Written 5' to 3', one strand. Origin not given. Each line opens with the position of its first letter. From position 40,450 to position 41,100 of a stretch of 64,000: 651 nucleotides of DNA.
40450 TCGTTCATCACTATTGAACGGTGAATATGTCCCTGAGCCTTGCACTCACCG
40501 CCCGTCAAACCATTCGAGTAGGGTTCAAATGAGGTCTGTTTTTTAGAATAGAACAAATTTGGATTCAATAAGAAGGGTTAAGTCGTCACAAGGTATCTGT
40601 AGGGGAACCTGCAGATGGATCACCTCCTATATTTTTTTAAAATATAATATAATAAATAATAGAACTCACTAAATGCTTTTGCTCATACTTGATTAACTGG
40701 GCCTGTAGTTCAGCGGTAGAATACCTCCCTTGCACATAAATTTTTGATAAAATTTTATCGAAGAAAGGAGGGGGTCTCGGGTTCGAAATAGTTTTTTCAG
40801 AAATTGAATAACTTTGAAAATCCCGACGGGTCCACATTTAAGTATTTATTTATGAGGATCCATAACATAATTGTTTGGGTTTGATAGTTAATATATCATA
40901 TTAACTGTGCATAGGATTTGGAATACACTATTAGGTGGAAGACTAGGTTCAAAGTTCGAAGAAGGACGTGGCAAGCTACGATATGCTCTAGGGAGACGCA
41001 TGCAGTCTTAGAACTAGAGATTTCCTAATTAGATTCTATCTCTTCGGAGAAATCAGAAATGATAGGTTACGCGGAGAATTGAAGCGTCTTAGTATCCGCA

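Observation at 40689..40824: rRNA-operon tRNA-Ala(TGC) carries two introns, one at a non-canonical T-loop position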

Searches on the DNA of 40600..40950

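Call 6: search_rna_families(source=window, start=40600, end=40950, threshold=evalue, max_evalue=10, show_alignments=3)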
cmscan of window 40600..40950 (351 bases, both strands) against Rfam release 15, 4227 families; matches with E-value up to 10: 3.
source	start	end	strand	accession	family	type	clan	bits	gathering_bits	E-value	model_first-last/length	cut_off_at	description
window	40738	40796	-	RF04355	Plastid-atpF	Intron;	-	21.7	52.5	1.3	1-53/53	no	Plastid-atpF group II-D1 intron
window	40699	40785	+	RF00005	tRNA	Gene; tRNA;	CL00001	21.5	29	0.039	1-71/71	no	tRNA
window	40600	40630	+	RF00177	SSU_rRNA_bacteria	Gene; rRNA;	CL00111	19.7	50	0.00072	1503-1533/1533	5'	Bacterial small subunit ribosomal RNA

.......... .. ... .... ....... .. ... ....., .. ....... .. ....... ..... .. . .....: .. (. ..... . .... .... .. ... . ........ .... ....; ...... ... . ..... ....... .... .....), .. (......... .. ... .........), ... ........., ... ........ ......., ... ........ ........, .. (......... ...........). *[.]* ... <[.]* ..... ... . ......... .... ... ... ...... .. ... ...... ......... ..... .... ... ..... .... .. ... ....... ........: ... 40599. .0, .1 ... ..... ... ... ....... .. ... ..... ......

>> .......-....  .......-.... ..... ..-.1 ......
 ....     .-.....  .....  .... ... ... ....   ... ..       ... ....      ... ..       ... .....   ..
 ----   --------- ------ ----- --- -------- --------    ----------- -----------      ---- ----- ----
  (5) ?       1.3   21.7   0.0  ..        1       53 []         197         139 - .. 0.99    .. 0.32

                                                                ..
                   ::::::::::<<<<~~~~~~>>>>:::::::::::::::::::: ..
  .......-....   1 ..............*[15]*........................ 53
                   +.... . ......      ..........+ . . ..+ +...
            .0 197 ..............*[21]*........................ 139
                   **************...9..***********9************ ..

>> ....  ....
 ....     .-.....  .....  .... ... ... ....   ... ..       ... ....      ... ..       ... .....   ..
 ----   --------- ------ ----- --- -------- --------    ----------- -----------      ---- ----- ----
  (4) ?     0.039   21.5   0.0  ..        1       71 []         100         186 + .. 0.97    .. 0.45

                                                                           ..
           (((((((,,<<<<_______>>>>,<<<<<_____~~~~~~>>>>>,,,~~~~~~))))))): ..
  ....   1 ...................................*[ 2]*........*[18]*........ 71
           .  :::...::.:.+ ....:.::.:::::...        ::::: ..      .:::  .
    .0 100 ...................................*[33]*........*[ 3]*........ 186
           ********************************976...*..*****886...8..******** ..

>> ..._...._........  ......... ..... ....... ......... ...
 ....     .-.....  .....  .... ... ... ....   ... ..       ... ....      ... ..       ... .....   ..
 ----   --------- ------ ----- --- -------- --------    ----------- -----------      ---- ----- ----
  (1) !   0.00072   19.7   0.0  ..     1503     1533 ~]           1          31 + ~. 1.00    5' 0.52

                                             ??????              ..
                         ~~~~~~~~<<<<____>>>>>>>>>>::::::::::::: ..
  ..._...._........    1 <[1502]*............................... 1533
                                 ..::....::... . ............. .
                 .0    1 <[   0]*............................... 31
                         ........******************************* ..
